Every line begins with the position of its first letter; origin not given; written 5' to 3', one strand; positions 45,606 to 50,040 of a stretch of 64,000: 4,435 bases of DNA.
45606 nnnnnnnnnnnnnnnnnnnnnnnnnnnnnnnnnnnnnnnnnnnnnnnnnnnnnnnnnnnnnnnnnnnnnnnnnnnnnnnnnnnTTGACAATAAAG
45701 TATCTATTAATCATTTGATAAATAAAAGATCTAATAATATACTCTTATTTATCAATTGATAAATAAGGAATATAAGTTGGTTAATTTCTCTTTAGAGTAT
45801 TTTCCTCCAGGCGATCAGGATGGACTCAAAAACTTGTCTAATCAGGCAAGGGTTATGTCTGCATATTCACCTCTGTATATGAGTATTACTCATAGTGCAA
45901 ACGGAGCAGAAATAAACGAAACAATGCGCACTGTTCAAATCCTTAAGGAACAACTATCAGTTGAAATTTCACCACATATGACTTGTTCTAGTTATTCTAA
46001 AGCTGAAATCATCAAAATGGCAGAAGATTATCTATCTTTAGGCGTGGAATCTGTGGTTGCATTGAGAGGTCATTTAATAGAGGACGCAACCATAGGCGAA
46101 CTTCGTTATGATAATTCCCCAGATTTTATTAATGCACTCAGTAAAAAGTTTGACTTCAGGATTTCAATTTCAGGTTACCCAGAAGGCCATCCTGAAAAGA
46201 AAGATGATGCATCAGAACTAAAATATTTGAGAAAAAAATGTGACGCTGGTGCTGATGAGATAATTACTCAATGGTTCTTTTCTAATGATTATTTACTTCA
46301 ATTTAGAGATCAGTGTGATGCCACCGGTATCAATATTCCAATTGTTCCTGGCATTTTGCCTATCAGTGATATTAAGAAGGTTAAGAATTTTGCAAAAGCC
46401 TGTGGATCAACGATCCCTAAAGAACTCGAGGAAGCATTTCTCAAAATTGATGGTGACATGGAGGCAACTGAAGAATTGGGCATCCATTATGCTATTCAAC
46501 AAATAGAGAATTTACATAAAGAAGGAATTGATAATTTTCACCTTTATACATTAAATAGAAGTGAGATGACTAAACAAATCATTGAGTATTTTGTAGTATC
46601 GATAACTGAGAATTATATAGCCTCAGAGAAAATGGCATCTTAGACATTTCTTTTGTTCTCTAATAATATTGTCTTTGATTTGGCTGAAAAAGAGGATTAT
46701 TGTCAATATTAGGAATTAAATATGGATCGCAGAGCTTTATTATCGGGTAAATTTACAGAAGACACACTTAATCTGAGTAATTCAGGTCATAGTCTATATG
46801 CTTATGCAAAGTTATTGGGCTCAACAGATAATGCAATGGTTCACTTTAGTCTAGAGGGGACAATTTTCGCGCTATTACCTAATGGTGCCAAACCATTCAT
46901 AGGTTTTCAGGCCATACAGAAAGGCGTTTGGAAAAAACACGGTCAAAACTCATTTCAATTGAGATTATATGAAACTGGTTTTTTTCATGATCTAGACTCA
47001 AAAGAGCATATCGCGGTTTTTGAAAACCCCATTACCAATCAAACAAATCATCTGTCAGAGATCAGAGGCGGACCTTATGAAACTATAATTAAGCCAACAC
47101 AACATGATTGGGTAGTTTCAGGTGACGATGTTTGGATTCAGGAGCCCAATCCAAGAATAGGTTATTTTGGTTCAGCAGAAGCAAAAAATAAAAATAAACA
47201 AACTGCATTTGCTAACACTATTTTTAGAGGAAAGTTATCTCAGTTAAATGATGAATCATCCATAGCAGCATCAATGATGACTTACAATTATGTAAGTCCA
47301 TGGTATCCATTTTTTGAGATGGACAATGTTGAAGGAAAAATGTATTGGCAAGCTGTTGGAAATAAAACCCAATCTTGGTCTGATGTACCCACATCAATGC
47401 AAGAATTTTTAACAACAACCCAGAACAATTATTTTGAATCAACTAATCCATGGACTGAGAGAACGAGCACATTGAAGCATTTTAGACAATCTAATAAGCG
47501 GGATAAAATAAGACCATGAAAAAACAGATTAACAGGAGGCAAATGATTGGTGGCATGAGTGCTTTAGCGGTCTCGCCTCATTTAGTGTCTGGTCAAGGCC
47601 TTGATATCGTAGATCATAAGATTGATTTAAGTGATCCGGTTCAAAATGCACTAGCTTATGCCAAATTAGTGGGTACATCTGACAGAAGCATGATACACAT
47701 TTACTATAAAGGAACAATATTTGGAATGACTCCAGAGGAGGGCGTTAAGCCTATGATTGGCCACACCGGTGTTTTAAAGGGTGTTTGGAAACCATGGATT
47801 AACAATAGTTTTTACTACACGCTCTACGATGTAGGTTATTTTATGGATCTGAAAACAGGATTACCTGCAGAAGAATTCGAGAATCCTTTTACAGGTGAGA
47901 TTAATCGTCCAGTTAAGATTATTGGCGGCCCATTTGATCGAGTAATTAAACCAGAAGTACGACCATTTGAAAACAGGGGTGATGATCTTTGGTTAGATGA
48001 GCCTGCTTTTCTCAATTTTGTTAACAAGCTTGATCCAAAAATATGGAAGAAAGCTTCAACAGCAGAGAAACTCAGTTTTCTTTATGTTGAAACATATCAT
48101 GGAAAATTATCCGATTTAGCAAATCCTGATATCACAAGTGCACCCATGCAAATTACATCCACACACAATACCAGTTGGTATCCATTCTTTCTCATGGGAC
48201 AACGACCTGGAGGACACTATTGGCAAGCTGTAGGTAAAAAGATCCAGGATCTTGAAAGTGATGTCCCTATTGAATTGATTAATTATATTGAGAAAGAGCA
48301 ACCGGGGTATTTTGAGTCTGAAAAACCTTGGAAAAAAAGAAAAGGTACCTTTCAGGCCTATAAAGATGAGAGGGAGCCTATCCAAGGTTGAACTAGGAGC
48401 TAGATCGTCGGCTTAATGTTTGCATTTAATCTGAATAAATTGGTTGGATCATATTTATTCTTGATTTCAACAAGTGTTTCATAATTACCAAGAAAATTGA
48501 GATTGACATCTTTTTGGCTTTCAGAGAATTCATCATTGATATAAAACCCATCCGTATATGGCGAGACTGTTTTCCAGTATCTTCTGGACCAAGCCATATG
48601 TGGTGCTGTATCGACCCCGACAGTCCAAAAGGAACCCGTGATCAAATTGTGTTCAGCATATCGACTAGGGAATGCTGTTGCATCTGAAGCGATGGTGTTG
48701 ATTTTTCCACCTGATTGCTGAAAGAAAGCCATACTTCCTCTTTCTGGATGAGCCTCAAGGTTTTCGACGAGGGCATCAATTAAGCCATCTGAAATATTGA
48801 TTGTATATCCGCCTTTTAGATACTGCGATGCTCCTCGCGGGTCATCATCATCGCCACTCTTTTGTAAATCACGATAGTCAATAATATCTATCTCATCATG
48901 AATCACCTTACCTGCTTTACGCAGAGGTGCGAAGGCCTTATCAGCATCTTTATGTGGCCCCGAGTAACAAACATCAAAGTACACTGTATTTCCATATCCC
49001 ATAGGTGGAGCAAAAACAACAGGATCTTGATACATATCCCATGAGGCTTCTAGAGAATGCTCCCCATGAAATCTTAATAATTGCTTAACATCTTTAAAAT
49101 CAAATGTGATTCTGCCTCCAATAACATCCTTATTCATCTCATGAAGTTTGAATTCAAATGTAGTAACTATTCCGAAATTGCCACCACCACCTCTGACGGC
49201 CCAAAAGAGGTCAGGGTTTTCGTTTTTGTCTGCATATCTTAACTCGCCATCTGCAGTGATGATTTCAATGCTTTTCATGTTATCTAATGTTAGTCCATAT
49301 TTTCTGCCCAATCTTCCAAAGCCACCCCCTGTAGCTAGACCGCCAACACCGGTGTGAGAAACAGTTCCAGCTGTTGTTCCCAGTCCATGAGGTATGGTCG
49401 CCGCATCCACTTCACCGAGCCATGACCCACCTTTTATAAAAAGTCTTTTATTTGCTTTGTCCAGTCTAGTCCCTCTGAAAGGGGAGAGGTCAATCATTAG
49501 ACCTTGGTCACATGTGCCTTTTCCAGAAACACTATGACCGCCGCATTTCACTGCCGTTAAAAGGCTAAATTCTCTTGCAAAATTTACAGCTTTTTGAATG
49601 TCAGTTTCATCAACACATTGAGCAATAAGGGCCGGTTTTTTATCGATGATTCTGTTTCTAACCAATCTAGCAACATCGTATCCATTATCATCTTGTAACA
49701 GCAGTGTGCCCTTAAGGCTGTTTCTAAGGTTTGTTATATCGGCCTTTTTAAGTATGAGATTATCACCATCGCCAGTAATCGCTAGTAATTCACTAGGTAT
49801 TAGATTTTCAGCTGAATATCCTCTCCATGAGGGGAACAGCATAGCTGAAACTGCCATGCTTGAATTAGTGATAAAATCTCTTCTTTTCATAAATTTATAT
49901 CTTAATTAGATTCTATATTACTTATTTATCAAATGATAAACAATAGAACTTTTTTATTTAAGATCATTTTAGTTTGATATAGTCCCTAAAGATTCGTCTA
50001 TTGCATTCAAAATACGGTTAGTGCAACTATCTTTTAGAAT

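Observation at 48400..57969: Two Tat-exported BBE/VAO-type flavoproteins near a periplasmic diheme cytochrome c: a possible flavocytochrome-style periplasmic dehydrogenase system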

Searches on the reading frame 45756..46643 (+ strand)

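Call 20: search_protein_families(library=pfam, max_evalue=0.00001, proteins=[window:45756-46643:+])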
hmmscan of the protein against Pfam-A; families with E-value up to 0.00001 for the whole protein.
window:45756-46643:+ (295 aa): 1 family
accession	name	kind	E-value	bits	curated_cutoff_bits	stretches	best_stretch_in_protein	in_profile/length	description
PF02219.23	MTHFR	-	2e-78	264.1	24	1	7-277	9-284/287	Methylenetetrahydrofolate reductase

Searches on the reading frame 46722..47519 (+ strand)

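Call 4: search_protein_families(library=pfam, proteins=[window:46722-47519:+])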
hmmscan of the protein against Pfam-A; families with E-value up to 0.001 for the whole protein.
window:46722-47519:+ (265 aa): 1 family
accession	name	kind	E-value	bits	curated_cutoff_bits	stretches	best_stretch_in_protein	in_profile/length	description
PF08894.16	DUF1838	-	1.2e-12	48.6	25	1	41-256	5-230/232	Protein of unknown function (DUF1838)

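Call 5: search_protein_families(library=ncbifam, proteins=[window:46722-47519:+])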
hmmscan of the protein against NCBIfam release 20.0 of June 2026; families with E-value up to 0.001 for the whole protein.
window:46722-47519:+ (265 aa): 0 families

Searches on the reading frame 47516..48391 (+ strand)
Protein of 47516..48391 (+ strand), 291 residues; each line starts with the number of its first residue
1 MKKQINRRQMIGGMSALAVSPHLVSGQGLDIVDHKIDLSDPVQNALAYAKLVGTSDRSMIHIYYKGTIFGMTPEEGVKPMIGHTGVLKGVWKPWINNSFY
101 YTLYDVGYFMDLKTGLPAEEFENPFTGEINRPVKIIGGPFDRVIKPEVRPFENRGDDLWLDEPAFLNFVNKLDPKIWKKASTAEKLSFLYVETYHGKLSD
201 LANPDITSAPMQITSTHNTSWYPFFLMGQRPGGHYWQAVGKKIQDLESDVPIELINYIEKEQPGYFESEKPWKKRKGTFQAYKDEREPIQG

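Call 4: search_protein_families(library=pfam, proteins=[window:47516-48391:+])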
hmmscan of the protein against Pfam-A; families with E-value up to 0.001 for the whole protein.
window:47516-48391:+ (291 aa): 1 family
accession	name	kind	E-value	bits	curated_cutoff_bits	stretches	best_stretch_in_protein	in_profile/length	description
PF08894.16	DUF1838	-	7.7e-19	68.8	25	1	61-275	5-219/232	Protein of unknown function (DUF1838)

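Call 5: search_protein_families(library=ncbifam, proteins=[window:47516-48391:+])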
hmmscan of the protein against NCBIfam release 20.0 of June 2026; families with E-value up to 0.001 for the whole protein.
window:47516-48391:+ (291 aa): 0 families

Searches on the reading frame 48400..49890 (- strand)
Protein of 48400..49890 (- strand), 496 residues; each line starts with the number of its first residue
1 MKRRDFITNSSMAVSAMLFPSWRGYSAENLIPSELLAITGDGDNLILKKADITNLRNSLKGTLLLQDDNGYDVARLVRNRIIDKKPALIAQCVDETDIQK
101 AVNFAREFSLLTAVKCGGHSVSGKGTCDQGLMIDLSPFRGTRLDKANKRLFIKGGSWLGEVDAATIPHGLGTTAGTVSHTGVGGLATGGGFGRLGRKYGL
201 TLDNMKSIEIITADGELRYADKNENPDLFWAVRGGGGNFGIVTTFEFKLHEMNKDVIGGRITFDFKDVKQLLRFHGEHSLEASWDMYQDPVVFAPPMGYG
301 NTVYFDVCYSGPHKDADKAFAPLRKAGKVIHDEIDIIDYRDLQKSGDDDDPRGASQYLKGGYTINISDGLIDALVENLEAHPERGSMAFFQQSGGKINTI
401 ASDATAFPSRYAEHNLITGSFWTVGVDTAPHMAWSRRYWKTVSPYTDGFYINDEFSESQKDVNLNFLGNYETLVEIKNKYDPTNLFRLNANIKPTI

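Call 4: search_protein_families(library=pfam, proteins=[window:48400-49890:-])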
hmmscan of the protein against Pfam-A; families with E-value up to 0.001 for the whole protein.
window:48400-49890:- (496 aa): 2 families
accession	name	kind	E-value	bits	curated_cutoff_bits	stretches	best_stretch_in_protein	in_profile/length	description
PF01565.28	FAD_binding_4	-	3.5e-23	82.3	26.4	1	86-218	1-136/139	FAD binding domain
PF08031.17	BBE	-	1.3e-08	35.1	20.6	1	466-493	18-45/45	Berberine and berberine like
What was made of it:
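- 48400..49890 (-): BBE1: Tat-signal, His-flavinylated BBE/EncM-like flavoprotein (496 aa). Pfam FAD_binding_4 E 3.5e-23 and BBE E 1.3e-08 (call 4).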

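Call 5: search_protein_families(library=ncbifam, proteins=[window:48400-49890:-])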
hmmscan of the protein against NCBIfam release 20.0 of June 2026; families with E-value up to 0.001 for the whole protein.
window:48400-49890:- (496 aa): 5 families
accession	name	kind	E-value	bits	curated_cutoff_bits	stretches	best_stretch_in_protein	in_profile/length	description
NF041227.1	BagG_FevA2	exception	1.1e-49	169.3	850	1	49-495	9-454/455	bagremycin/ferroverdin biosynthesis FAD-dependent oxygenase BagG/FevA2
NF041226.1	BagK_FevA1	equivalog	4.3e-47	160.6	800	2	48-339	3-300/453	bagremycin/ferroverdin biosynthesis FAD-dependent oxygenase BagK/FevA1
TIGR01678.1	FAD_lactone_ox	subfamily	3.2e-10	39.5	396.8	1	90-245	19-174/438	sugar 1,4-lactone oxidase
TIGR01679.1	bact_FAD_ox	subfamily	8.7e-09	34.8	292.25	1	85-245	11-168/419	FAD-linked oxidoreductase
NF053785.1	DcplphribOxDprE1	equivalog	4.4e-08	32.7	500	1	96-258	25-189/449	decaprenylphosphoryl-beta-D-ribose oxidase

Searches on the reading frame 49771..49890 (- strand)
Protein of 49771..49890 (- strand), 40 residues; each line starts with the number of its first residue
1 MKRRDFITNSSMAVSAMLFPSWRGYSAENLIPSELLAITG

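Call 64: search_protein_families(library=ncbifam, max_evalue=10, proteins=[window:49771-49890:-])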
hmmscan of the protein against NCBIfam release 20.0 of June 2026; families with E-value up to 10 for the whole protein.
seq(40 aa): 1 family
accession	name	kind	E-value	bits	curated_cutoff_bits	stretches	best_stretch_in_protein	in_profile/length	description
TIGR01409.1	TAT_signal_seq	domain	0.023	15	16.7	1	3-19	3-19/29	twin-arginine translocation signal domain-containing protein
